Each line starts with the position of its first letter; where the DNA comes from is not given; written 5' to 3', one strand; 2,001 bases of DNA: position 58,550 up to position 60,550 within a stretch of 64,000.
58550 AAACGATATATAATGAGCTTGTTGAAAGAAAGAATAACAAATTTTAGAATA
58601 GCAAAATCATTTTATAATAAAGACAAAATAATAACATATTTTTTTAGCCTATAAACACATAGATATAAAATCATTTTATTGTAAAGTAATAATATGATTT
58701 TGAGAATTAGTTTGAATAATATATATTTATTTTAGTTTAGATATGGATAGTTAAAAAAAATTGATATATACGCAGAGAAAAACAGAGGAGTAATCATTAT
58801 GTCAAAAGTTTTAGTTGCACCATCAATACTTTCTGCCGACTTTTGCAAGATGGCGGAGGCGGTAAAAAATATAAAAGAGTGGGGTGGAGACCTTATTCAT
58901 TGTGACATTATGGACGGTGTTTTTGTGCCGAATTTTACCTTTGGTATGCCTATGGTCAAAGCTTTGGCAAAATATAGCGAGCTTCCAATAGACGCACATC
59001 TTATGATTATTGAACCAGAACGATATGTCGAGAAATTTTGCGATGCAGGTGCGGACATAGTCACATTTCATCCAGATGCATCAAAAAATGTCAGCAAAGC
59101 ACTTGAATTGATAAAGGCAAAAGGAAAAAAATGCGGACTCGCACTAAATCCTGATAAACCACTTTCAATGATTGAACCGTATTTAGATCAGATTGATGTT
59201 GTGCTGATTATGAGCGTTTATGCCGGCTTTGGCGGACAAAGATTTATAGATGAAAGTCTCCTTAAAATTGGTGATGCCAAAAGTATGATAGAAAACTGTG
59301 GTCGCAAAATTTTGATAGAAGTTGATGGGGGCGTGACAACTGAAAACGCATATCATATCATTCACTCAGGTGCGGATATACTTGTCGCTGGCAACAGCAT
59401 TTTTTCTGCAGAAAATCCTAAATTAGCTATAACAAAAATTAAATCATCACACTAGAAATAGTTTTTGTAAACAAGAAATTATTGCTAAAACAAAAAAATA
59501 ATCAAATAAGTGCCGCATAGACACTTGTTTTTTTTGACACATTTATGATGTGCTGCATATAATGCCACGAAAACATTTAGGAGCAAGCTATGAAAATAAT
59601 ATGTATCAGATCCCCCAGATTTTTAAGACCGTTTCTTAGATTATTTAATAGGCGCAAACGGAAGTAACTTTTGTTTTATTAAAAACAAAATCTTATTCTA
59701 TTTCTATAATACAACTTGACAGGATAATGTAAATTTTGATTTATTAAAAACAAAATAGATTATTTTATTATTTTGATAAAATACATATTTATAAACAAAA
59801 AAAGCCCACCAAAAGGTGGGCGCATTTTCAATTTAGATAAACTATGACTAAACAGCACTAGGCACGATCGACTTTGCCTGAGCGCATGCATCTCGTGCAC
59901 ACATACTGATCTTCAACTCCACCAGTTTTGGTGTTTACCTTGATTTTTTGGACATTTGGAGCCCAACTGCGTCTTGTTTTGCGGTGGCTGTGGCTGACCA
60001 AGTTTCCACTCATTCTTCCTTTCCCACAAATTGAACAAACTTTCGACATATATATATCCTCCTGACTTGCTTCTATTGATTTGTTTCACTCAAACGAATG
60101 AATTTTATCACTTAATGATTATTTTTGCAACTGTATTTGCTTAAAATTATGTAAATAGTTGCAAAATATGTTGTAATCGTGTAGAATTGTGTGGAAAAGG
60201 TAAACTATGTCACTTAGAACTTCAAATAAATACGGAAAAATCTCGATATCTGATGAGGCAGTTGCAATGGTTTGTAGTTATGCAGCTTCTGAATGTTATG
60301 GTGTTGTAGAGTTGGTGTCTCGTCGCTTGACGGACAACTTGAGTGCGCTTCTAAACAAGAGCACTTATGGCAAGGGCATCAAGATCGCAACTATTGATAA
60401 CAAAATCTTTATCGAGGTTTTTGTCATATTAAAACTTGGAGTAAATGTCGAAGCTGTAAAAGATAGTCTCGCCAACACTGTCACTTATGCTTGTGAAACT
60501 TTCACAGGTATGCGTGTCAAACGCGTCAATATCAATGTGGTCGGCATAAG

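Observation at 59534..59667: Unannotated 25-codon spoVM-like ORF in the rpe / rpmB interval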

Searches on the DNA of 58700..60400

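Call 47: search_rna_families(source=window, start=58700, end=60400, threshold=evalue, max_evalue=1)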
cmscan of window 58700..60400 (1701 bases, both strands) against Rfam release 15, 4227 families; matches with E-value up to 1: 5.
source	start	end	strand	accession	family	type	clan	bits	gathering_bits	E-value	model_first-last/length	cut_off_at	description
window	59749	59834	+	RF02053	STnc430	Gene; sRNA;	-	24.2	47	0.46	1-162/162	no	Enterobacterial sRNA STnc430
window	59755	59828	+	RF00125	IS128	Gene; sRNA;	-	19.9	80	0.29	122-198/209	no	IS128 RNA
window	59795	59864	-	RF02651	SorY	Gene; sRNA;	-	19.6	111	0.41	1-83/83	no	Singlet oxygen resistance RNA Y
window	59798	59857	-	RF01388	isrD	Gene; sRNA;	-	19.3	37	0.79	1-51/51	no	isrD Hfq binding RNA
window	59754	59831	+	RF02763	IsrM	Gene; sRNA;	-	15.6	376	0.12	1-329/329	no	IsrM sRNA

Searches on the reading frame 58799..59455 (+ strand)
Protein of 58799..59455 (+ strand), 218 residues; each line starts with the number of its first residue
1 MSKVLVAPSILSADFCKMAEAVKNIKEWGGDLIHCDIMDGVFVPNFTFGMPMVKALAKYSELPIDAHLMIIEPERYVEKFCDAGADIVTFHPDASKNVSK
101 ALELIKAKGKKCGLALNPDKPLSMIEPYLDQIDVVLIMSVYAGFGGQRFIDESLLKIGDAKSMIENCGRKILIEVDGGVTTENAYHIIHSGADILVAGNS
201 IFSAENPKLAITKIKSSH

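Call 8: find_related_loci(query=window:58799-59452:+, collection=genome_contigs, flank=4000)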
Query window:58799-59452:+ (218 aa) in genome_contigs; peptide patterns used: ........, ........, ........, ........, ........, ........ (x = any residue, [..] = any of these).
62 stretches matched a pattern; 24 encode a relative of the query (tblastn E <= 1e-3); 24 distinct loci.
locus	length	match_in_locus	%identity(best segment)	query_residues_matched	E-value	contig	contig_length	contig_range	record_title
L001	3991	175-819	77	1-215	2e-117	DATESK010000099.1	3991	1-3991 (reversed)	MAG TPA_asm: Clostridia bacterium isolate SMAG_U9099 k141_197352, whole genome shotgun sequence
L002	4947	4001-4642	70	4-217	3e-102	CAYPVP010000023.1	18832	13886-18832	MAG TPA_asm: uncultured Bacteroidaceae bacterium isolate SRP335695_co1_95 genome assembly, contig: NODE_1348_length_1883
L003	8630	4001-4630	59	6-215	1e-87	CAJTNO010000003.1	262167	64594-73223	MAG TPA_asm: uncultured Christensenella sp. isolate MGBC105042 genome assembly, contig: MGBC105042.3, whole genome shotg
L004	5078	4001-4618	62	6-211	1e-84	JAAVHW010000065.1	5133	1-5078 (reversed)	MAG: Clostridiales bacterium isolate Mgla_MAG_4-bin_16 c_000000166947, whole genome shotgun sequence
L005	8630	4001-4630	57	6-215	3e-83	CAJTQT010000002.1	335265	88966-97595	MAG TPA_asm: uncultured Christensenella sp. isolate MGBC105284 genome assembly, contig: MGBC105284.2, whole genome shotg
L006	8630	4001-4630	57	6-215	2e-82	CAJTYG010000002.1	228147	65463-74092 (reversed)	MAG TPA_asm: uncultured Christensenella sp. isolate MGBC124771 genome assembly, contig: MGBC124771.2, whole genome shotg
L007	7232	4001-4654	57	1-215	3e-82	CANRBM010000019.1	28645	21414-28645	MAG: uncultured Clostridia bacterium isolate Lapin-030__bin15 genome assembly, contig: Lapin-030__NODE_2305_length_28645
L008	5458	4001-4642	57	2-215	6e-82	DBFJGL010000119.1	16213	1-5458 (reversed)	MAG TPA_asm: Christensenellales bacterium isolate MAG8047 contig119, whole genome shotgun sequence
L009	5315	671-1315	57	1-215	1e-81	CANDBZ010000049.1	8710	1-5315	MAG TPA_asm: uncultured Clostridia bacterium isolate ERR6760077_bin.37_metawrap_v1.3_MAG genome assembly, contig: ERZ128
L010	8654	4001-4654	56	1-215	2e-81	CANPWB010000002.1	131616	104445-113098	MAG: uncultured Clostridia bacterium isolate Lapin-001__bin22 genome assembly, contig: Lapin-001__NODE_160_length_131616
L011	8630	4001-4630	59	6-215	2e-81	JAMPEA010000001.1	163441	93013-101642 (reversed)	MAG: Bacillota bacterium isolate NALB_7823_24 Scaffold_#1__SCF_001___163441_bp, whole genome shotgun sequence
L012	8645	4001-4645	56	1-215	1e-80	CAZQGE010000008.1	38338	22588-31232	MAG TPA_asm: uncultured Bacteroidaceae bacterium isolate SRP335695_co1_96 genome assembly, contig: NODE_434_length_38338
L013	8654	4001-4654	56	1-215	2e-79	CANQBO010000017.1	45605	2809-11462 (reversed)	MAG: uncultured Clostridia bacterium isolate Lapin-001__bin50 genome assembly, contig: Lapin-001__NODE_1079_length_45605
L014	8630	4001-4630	56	6-215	3e-78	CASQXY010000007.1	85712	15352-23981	MAG: uncultured bacterium isolate extra-ERR2136553.25_1677762773 genome assembly, contig: NODE_104_length_85712_cov_3.12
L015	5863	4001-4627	55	1-208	4e-77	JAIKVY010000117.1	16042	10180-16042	MAG: Clostridia bacterium isolate RUI414 k141_2351942_flag=0_multi=43.0000_len=16042, whole genome shotgun sequence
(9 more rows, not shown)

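Call 20: find_encoding_contigs(protein=window:58799-59455:+, flank=10000, max_places=4)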
Protein window:58799-59455:+ (218 aa): no gene with exactly this product is on record in the collection.

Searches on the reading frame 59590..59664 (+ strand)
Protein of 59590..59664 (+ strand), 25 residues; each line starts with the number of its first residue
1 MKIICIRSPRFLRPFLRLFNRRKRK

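Call 3: search_protein_families(library=pfam, proteins=[window:59590-59664:+], max_evalue=10)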
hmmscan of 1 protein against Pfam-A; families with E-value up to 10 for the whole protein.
seq(25 aa): 0 families

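Call 4: search_protein_families(library=ncbifam, proteins=[window:59590-59664:+], max_evalue=10)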
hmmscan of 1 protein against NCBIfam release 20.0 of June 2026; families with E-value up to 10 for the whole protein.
seq(25 aa): 1 family
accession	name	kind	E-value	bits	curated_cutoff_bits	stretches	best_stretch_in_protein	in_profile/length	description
NF033436.3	SpoVM_broad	equivalog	0.00042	20.2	31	1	1-24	1-24/26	stage V sporulation protein SpoVM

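Call 15: search_solved_structures(query=A1, max_evalue=10, show_alignments=3)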
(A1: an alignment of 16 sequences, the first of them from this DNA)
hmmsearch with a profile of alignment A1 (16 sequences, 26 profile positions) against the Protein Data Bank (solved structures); distinct sequences matched with E-value up to 10: 0.

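Call 16: list_cluster_members(proteins=[window:59590-59664:+, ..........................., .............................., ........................, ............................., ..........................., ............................, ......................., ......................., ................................])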
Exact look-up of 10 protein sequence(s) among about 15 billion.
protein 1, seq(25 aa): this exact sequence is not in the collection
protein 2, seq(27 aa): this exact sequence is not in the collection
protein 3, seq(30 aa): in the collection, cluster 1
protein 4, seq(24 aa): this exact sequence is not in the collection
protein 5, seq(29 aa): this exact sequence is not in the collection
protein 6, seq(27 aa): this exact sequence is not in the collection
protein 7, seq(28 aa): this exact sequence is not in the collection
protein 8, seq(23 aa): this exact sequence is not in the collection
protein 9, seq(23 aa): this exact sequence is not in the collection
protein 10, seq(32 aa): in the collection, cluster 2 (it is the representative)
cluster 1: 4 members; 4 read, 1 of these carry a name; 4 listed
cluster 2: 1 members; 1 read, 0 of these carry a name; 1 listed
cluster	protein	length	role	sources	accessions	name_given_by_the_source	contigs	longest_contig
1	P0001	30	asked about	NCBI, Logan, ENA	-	-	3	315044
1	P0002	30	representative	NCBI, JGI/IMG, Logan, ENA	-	hypothetical protein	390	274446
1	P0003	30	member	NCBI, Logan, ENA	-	-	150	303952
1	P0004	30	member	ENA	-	-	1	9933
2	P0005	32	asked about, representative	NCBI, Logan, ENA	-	-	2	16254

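Call 18: search_protein_families(library=ncbifam, alignment_id=A1, max_evalue=1)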
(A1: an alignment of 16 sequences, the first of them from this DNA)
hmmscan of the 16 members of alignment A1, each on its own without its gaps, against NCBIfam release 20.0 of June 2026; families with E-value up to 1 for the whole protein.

A. member 1, seq(25 aa): 1 family
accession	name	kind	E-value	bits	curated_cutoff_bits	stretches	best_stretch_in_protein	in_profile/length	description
NF033436.3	SpoVM_broad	equivalog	0.00042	20.2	31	1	1-24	1-24/26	stage V sporulation protein SpoVM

B. families by the number of members that match (of 16 scanned): 1 family
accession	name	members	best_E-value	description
NF033436.3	SpoVM_broad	4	3.2e-06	stage V sporulation protein SpoVM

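Call 19: search_protein_families(library=pfam, alignment_id=A1, max_evalue=10)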
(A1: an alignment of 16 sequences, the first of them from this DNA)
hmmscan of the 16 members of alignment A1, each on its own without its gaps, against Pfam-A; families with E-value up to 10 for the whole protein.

A. member 1, seq(25 aa): 0 families

B. families by the number of members that match (of 16 scanned): 2 families
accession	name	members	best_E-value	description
PF00650.25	CRAL_TRIO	4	0.051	CRAL/TRIO domain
PF21475.2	PaaA-like_N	1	0.2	PaaA-like, N-terminal domain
